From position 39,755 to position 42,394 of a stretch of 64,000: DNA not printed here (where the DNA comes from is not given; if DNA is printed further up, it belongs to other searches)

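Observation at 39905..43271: Two-gene operon of an AAA+ ATPase and a cytoplasmic S8 subtilase (IetAS-like candidate defence system)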

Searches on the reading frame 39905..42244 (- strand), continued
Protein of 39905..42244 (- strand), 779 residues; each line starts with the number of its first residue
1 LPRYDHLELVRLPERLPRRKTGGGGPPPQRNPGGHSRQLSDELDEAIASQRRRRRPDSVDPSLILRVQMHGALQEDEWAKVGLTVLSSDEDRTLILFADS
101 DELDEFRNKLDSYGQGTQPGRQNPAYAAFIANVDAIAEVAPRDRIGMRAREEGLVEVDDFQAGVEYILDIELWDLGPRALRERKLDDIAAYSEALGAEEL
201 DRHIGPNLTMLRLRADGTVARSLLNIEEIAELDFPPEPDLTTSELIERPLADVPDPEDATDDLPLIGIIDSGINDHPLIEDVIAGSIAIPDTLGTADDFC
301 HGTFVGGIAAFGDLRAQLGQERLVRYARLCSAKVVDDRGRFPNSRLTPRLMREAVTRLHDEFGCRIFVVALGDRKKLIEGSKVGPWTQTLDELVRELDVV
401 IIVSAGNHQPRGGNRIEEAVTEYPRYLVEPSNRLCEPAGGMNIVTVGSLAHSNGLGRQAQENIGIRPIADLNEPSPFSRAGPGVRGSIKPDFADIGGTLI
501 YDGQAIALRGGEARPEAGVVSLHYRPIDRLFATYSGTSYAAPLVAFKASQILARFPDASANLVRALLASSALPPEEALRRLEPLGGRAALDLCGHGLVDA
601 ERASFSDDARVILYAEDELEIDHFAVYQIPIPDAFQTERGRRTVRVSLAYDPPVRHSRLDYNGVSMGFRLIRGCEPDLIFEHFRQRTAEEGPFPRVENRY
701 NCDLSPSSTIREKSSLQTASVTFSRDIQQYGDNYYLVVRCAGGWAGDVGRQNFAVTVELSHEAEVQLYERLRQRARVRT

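Call 30: find_homologous_proteins(query=window:39905-42244:-, max_evalue=0.00001)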
Query window:39905-42244:- (779 aa): 578 proteins with E <= 0.00001 among 8000 candidates; the best 120 are listed.
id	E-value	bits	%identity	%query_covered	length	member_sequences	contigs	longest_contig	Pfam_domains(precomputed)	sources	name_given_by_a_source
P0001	0.0e+0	1753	100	100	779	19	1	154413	PF27210.1,PF27160.1,PF00082.28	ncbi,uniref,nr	ncbi:S8 family serine peptidase [Altererythrobacter oceanensis]|uniref:S8 family serine peptidase n=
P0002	0.0e+0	1517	84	100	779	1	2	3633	PF27210.1,PF27160.1,PF00082.28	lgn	-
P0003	0.0e+0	1516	85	100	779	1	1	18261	PF27210.1,PF27160.1,PF00082.28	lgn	-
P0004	0.0e+0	1502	83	100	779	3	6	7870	PF27210.1,PF27160.1,PF00082.28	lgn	-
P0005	0.0e+0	1410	80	98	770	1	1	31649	PF27210.1,PF27160.1,PF00082.28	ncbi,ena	-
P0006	0.0e+0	1381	77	100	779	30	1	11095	PF27210.1,PF27160.1,PF00082.28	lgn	-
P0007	0.0e+0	1369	76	100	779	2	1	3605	PF27210.1,PF27160.1,PF00082.28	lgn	-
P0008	0.0e+0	1362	75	100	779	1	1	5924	PF27210.1,PF27160.1,PF00082.28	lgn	-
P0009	0.0e+0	1361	76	100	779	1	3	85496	PF27210.1,PF27160.1,PF00082.28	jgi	jgi:hypothetical protein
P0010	0.0e+0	1359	76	100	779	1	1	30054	PF27210.1,PF27160.1,PF00082.28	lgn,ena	-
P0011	0.0e+0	1357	76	99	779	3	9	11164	PF27210.1,PF27160.1,PF00082.28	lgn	-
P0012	0.0e+0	1356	75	100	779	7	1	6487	PF27210.1,PF27160.1,PF00082.28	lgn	-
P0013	0.0e+0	1354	76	100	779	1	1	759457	PF27210.1,PF27160.1,PF00082.28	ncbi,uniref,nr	ncbi:S8 family peptidase [Novosphingobium sp. B1]|uniref:S8 family peptidase n=1 Tax=Novosphingobium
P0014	0.0e+0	1349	75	99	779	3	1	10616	PF27210.1,PF27160.1,PF00082.28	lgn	-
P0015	0.0e+0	1346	75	100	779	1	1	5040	PF27210.1,PF27160.1,PF00082.28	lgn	-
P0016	0.0e+0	1342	75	100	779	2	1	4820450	PF27210.1,PF27160.1,PF00082.28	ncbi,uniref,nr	ncbi:S8 family peptidase [Rhizobium leguminosarum]|uniref:S8 family peptidase n=1 Tax=Rhizobium legu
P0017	0.0e+0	1338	75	99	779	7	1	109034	PF27210.1,PF27160.1,PF00082.28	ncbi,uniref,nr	ncbi:S8 family peptidase [Rhizobium binae]|uniref:S8 family peptidase n=1 Tax=Rhizobium binae TaxID=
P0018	0.0e+0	1334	75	100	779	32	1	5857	PF27210.1,PF27160.1,PF00082.28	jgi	jgi:hypothetical protein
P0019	0.0e+0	1331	75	100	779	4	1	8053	PF27210.1,PF27160.1,PF00082.28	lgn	-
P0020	0.0e+0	1327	80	91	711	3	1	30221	PF27210.1,PF27160.1,PF00082.28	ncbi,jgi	-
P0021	0.0e+0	1327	75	100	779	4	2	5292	PF27210.1,PF27160.1,PF00082.28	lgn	-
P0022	0.0e+0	1325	74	100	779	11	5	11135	PF27210.1,PF27160.1,PF00082.28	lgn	-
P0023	0.0e+0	1324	76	98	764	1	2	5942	PF27210.1,PF27160.1,PF00082.28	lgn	-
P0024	0.0e+0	1321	76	98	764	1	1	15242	PF27210.1,PF27160.1,PF00082.28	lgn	-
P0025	0.0e+0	1319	74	100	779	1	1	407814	PF27210.1,PF27160.1,PF00082.28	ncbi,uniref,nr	ncbi:peptidase S8/S53 family subtilisin-related protein (plasmid) [Rhizobium phaseoli]|uniref:S8 fam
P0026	0.0e+0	1313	74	100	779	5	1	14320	PF27210.1,PF27160.1,PF00082.28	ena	-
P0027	0.0e+0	1311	73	100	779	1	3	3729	PF27210.1,PF27160.1,PF00082.28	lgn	-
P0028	0.0e+0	1310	74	100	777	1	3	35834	PF27210.1,PF27160.1,PF00082.28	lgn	-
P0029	0.0e+0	1309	74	100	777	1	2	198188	PF27210.1,PF27160.1,PF00082.28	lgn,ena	-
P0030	0.0e+0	1308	74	100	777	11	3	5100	PF27210.1,PF27160.1,PF00082.28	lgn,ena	-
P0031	0.0e+0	1305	73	100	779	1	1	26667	PF27210.1,PF27160.1,PF00082.28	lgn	-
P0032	0.0e+0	1302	74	100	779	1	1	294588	PF27210.1,PF27160.1,PF00082.28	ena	-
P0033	0.0e+0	1296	73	100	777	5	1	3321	PF27210.1,PF27160.1,PF00082.28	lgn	-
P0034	0.0e+0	1290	73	100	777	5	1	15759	PF27210.1,PF27160.1,PF00082.28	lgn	-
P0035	0.0e+0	1290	73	100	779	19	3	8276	PF27210.1,PF27160.1,PF00082.28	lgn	-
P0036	0.0e+0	1283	72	100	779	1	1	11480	PF27210.1,PF27160.1,PF00082.28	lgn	-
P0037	0.0e+0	1283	73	100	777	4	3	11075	PF27210.1,PF27160.1,PF00082.28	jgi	jgi:hypothetical protein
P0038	0.0e+0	1282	71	100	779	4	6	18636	PF27210.1,PF27160.1,PF00082.28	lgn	-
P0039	0.0e+0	1281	72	100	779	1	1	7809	PF27210.1,PF27160.1,PF00082.28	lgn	-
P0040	0.0e+0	1272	72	99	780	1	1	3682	PF27210.1,PF27160.1,PF00082.28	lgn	-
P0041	0.0e+0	1272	74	96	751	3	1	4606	PF27210.1,PF27160.1,PF00082.28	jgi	-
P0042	0.0e+0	1268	72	100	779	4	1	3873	PF27210.1,PF27160.1,PF00082.28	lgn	-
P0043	0.0e+0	1264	72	100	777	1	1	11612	PF27210.1,PF27160.1,PF00082.28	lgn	-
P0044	0.0e+0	1253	71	99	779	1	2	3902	PF27210.1,PF27160.1,PF00082.28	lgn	-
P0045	0.0e+0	1249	73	96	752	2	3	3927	PF27210.1,PF27160.1,PF00082.28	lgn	-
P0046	0.0e+0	1233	70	100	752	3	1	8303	PF27210.1,PF27160.1,PF00082.28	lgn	-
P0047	0.0e+0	1213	69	100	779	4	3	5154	PF27210.1,PF27160.1,PF00082.28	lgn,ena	-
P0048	0.0e+0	1205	67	100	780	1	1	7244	PF27210.1,PF27160.1,PF00082.28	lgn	-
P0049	0.0e+0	1201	67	100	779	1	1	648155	PF27210.1,PF27160.1,PF00082.28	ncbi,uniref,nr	ncbi:S8 family peptidase [Microbaculum marinisediminis]|uniref:S8 family peptidase n=1 Tax=Microbacu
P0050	0.0e+0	1200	73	91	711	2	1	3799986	PF27210.1,PF27160.1,PF00082.28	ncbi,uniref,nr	ncbi:S8 family peptidase [Reyranella sp. MMS21-HV4-11]|uniref:S8 family peptidase n=2 Tax=Reyranella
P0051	0.0e+0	1189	66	100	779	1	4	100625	PF27210.1,PF27160.1,PF00082.28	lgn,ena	-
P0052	0.0e+0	1186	66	100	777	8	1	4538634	PF27210.1,PF27160.1,PF00082.28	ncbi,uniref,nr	ncbi:S8 family peptidase [Sphingomonas profundi]|uniref:S8 family peptidase n=1 Tax=Alterirhizorhabd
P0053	0.0e+0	1185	67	100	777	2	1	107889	PF27210.1,PF27160.1,PF00082.28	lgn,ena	-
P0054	0.0e+0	1181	66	100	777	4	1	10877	PF27210.1,PF27160.1,PF00082.28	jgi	jgi:subtilisin family serine protease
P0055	0.0e+0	1171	73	91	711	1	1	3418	PF27210.1,PF27160.1,PF00082.28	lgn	-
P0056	0.0e+0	1171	66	100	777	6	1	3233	PF27210.1,PF27160.1,PF00082.28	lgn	-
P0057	0.0e+0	1168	65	100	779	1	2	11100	PF27210.1,PF27160.1,PF00082.28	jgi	jgi:hypothetical protein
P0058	0.0e+0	1161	65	100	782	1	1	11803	PF27210.1,PF27160.1,PF00082.28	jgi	-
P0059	0.0e+0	1155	65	100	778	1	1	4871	PF27210.1,PF27160.1,PF00082.28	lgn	-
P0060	0.0e+0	1139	65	100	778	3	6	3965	PF27210.1,PF27160.1,PF00082.28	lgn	-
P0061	0.0e+0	1138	64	99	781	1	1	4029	PF27210.1,PF27160.1,PF00082.28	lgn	-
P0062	0.0e+0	1137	64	100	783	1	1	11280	PF27210.1,PF27160.1,PF00082.28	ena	-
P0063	0.0e+0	1137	65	100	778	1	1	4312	PF27210.1,PF27160.1,PF00082.28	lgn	-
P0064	0.0e+0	1134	65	100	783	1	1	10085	PF27210.1,PF27160.1,PF00082.28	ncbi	-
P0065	0.0e+0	1134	64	100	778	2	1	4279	PF27210.1,PF27160.1,PF00082.28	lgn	-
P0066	0.0e+0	1133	63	99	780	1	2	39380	PF27210.1,PF27160.1,PF00082.28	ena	-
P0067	0.0e+0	1132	62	100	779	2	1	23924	PF27210.1,PF27160.1,PF00082.28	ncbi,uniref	ncbi:S8 family peptidase [Rhizobium sp. BR 315]|uniref:S8 family peptidase n=1 Tax=Rhizobium sp. BR 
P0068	0.0e+0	1132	63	100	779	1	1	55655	PF27210.1,PF27160.1,PF00082.28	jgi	-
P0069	0.0e+0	1130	64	100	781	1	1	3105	PF27210.1,PF27160.1,PF00082.28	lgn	-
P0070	0.0e+0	1129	64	100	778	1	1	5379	PF27210.1,PF27160.1,PF00082.28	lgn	-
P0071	0.0e+0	1121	74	86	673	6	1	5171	PF27210.1,PF27160.1,PF00082.28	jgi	jgi:subtilisin family serine protease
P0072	0.0e+0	1118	67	94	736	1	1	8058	PF27210.1,PF27160.1,PF00082.28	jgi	jgi:Subtilase family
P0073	0.0e+0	1103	62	100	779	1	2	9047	PF27210.1,PF27160.1,PF00082.28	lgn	-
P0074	0.0e+0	1102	63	99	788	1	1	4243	PF27210.1,PF27160.1,PF00082.28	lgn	-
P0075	0.0e+0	1096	66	92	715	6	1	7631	PF27210.1,PF27160.1,PF00082.28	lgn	-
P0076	0.0e+0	1081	67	91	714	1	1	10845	PF27210.1,PF27160.1,PF00082.28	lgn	-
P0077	0.0e+0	1080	62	100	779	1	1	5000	PF27210.1,PF27160.1,PF00082.28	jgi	jgi:hypothetical protein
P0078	0.0e+0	1079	61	100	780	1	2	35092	PF27210.1,PF27160.1,PF00082.28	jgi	-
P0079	0.0e+0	1078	61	100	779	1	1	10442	PF27210.1,PF27160.1,PF00082.28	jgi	jgi:subtilisin family serine protease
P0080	0.0e+0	1075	61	100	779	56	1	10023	PF27210.1,PF27160.1,PF00082.28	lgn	-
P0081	0.0e+0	1075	66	91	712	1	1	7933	PF27210.1,PF27160.1,PF00082.28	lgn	-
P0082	0.0e+0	1074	67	91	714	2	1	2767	PF27210.1,PF27160.1,PF00082.28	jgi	-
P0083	0.0e+0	1074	61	100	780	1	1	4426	PF27210.1,PF27160.1,PF00082.28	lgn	-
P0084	0.0e+0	1074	60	100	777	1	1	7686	PF27210.1,PF27160.1,PF00082.28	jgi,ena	-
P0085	0.0e+0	1072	66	91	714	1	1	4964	PF27210.1,PF27160.1,PF00082.28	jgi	-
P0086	0.0e+0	1072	61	100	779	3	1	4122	PF27210.1,PF27160.1,PF00082.28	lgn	-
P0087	0.0e+0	1071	67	91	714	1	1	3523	PF27210.1,PF27160.1,PF00082.28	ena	-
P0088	0.0e+0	1070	60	100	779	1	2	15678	PF27210.1,PF27160.1,PF00082.28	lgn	-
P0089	0.0e+0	1068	61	100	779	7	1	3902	PF27210.1,PF27160.1,PF00082.28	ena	-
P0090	0.0e+0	1067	61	100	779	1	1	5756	PF27210.1,PF27160.1,PF00082.28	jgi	jgi:hypothetical protein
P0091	0.0e+0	1066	61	100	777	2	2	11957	PF27210.1,PF27160.1,PF00082.28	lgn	-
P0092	0.0e+0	1066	60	100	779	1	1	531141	PF27210.1,PF27160.1,PF00082.28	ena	-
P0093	0.0e+0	1063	60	100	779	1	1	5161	PF27210.1,PF27160.1,PF00082.28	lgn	-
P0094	0.0e+0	1063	61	99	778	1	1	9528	PF27210.1,PF27160.1,PF00082.28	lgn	-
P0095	0.0e+0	1063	60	99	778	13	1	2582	PF27210.1,PF27160.1,PF00082.28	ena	-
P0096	0.0e+0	1062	61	99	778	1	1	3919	PF27210.1,PF27160.1,PF00082.28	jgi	jgi:hypothetical protein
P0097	0.0e+0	1062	61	100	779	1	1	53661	PF27210.1,PF27160.1,PF00082.28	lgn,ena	-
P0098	0.0e+0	1060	61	100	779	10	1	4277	PF27210.1,PF27160.1,PF00082.28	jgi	jgi:hypothetical protein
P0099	0.0e+0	1059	60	100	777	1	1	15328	PF27210.1,PF27160.1,PF00082.28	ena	-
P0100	0.0e+0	1058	60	100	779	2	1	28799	PF27210.1,PF27160.1,PF00082.28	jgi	-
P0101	0.0e+0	1057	60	100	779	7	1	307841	PF27210.1,PF27160.1,PF00082.28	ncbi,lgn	-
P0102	0.0e+0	1056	61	100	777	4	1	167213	PF27210.1,PF27160.1,PF00082.28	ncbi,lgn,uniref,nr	ncbi:S8 family peptidase [Rhizobium sp. BK068]|uniref:S8 family peptidase n=1 Tax=Rhizobium sp. BK06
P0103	0.0e+0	1056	60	100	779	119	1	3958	PF27210.1,PF27160.1,PF00082.28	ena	-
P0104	0.0e+0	1055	60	100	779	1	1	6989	PF27210.1,PF27160.1,PF00082.28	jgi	jgi:hypothetical protein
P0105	0.0e+0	1055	65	91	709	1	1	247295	PF27210.1,PF27160.1,PF00082.28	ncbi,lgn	-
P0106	0.0e+0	1055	60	100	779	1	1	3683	PF27210.1,PF27160.1,PF00082.28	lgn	-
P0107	0.0e+0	1053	60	100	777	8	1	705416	PF27210.1,PF27160.1,PF00082.28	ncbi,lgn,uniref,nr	ncbi:S8 family peptidase [Agrobacterium rhizogenes]|uniref:S8 family peptidase n=1 Tax=Rhizobium rhi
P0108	0.0e+0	1053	60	100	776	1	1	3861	PF27210.1,PF27160.1,PF00082.28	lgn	-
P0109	0.0e+0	1053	60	100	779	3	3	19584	PF27210.1,PF27160.1,PF00082.28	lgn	-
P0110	0.0e+0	1052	60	99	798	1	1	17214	PF27210.1,PF27160.1,PF00082.28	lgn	-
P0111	0.0e+0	1052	60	100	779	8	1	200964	PF27210.1,PF27160.1,PF00082.28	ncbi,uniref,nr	ncbi:S8 family peptidase (plasmid) [Bradyrhizobium sp. 41S5]|uniref:S8 family peptidase n=1 Tax=Brad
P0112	0.0e+0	1052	64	91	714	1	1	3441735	PF27210.1,PF27160.1,PF00082.28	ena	-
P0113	0.0e+0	1052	60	100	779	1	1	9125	PF27210.1,PF27160.1,PF00082.28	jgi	jgi:Subtilase family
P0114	0.0e+0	1051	60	100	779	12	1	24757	PF27210.1,PF27160.1,PF00082.28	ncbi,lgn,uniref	ncbi:MAG TPA: S8 family peptidase [Paraburkholderia sp.]|uniref:S8 family peptidase n=1 Tax=Paraburk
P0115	0.0e+0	1051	59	100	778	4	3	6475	PF27210.1,PF27160.1,PF00082.28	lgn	-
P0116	0.0e+0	1051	60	100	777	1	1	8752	PF27210.1,PF27160.1,PF00082.28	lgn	-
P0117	0.0e+0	1051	59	100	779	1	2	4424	PF27210.1,PF27160.1,PF00082.28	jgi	jgi:hypothetical protein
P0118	0.0e+0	1050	60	100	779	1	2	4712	PF27210.1,PF27160.1,PF00082.28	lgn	-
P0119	0.0e+0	1050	60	100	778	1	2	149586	PF27210.1,PF27160.1,PF00082.28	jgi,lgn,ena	-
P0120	0.0e+0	1049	60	100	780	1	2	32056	PF27210.1,PF27160.1,PF00082.28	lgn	-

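Call 32: find_related_loci(query=window:39905-42244:-, collection=genome_contigs, flank=8000)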
Query window:39905-42244:- (779 aa) in genome_contigs; peptide patterns used: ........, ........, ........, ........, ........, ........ (x = any residue, [..] = any of these).
165 stretches matched a pattern; 18 encode a relative of the query (tblastn E <= 1e-3); 17 distinct loci.
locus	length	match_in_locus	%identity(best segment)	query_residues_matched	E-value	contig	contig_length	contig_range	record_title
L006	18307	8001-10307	80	1-769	0e+0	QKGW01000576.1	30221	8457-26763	MAG: Alphaproteobacteria bacterium isolate SZUA-538 scaffold_3292, whole genome shotgun sequence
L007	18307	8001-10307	77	3-771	0e+0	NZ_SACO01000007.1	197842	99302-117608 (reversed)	Novosphingobium umbonatum strain FSY-9 NODE_7_length_197842_cov_104, whole genome shotgun sequence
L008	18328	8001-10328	75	3-778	0e+0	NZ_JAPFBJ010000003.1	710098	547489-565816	Sphingobium sp. DEHP117 contig3, whole genome shotgun sequence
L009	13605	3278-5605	75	3-778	0e+0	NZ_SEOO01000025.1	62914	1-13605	Sphingobium cupriresistens strain CCTCC AB 2011146 NODE_25_length_62914_cov_47.445458, whole genome shotgun sequence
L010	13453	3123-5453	75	3-779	0e+0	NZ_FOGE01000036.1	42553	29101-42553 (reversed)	Sphingobium sp. YR768, whole genome shotgun sequence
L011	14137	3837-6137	76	3-769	0e+0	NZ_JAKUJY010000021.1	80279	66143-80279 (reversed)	Sphingobium sp. Sx8-8 21, whole genome shotgun sequence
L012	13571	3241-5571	75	3-779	0e+0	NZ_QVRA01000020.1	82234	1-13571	Sphingobium terrigena strain EO9 E09_20, whole genome shotgun sequence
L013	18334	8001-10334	75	1-778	0e+0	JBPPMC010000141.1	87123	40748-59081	MAG: Sphingobium sp. isolate BIOS2019_out_136 k131_924104, whole genome shotgun sequence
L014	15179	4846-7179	75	1-778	0e+0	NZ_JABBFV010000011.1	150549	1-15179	Sphingobium psychrophilum strain AR-3-1 contig11, whole genome shotgun sequence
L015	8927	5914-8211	74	4-769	0e+0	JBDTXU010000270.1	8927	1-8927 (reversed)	MAG: Sphingomonas bacterium isolate cluster4_bin.123 NODE_23007_length_8927_cov_22.607529, whole genome shotgun sequence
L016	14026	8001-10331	77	3-779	0e+0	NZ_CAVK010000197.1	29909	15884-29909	Sphingobium indicum BiD32, whole genome shotgun sequence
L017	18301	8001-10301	76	3-769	0e+0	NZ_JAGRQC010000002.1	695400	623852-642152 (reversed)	Stakelama marina strain LXI357 2, whole genome shotgun sequence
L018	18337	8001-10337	99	1-779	0e+0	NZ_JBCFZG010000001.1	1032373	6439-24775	Citromicrobium bathyomarinum strain MCCC1A09709 contig1, whole genome shotgun sequence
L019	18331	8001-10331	76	3-779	0e+0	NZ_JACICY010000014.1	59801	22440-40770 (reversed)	Novosphingobium hassiacum strain DSM 14552 Ga0373213_14, whole genome shotgun sequence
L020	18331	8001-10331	77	3-779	0e+0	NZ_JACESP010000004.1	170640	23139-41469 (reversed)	MAG: Sphingosinicella sp. isolate MCMED-G19 Sphingosinicella-MCMED-G19-C4, whole genome shotgun sequence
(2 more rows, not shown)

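Call 49: search_protein_representatives(protein=window:39905-42244:-)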
Query: 779 residues. Proteins with E-value up to 0.001 (for the whole library): 2777; up to 1e-10: 1456; up to 1e-30: 568. The best 150 are listed.
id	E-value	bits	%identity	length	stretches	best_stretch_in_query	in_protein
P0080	0.0e+00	1074.7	61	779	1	1-777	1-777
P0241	4.9e-298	1007.2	58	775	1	1-776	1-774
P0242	1.2e-257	873.7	53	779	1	1-778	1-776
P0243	1.5e-244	830.4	75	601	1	69-549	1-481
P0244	2.1e-215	734.0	43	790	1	1-778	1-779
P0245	1.0e-198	678.8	44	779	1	1-778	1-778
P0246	4.5e-195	666.7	43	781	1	1-778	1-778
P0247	3.3e-192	657.3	42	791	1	1-778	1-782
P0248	6.7e-183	626.5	41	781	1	2-777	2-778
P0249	1.8e-182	625.1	39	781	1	2-771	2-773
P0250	2.8e-181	621.1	42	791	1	2-772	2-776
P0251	2.4e-180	618.1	41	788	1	1-778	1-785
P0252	1.2e-177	609.1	42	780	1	4-778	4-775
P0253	1.7e-172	592.1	42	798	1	1-770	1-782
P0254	1.4e-158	546.1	38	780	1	1-771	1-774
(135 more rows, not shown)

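Call 51: get_annotated_region(hit=H59, flank=3500)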
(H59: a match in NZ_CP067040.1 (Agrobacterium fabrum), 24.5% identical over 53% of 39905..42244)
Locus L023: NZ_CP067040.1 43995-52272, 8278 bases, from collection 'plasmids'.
description: Agrobacterium fabrum strain GV3101::pMP90 plasmid pMP90, complete sequence
organism: Agrobacterium fabrum (NCBI taxid 1176649)
taxonomy: Bacteria; Pseudomonadota; Alphaproteobacteria; Hyphomicrobiales; Rhizobiaceae; Agrobacterium; Agrobacterium fabrum
host: -; source: -; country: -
typing (MOB-suite, as given by PLSDB): conjugative; replicon rep_cluster_490; relaxase MOBQ; mating-pair formation MPF_T
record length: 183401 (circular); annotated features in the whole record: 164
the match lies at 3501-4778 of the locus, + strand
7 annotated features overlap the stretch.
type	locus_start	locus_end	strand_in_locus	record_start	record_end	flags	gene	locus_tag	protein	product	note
CDS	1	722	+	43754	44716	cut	-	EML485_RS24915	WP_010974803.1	LysR family transcriptional regulator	-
CDS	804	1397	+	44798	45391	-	-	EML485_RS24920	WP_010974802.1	DUF6088 family protein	-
CDS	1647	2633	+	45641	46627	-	-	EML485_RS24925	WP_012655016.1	ATP-binding protein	-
CDS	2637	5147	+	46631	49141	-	-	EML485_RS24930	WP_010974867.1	S8 family peptidase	-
CDS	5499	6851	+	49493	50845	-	-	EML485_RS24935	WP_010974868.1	LLM class flavin-dependent oxidoreductase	-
CDS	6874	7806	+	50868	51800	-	-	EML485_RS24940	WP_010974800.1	aliphatic sulfonate ABC transporter substrate-binding protein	GO:0042918 - alkanesulfonate transport [Evidence IEA]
CDS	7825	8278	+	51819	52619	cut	ssuC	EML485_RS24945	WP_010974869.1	aliphatic sulfonate ABC transporter permease SsuC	GO:0055085 - transmembrane transport [Evidence IEA]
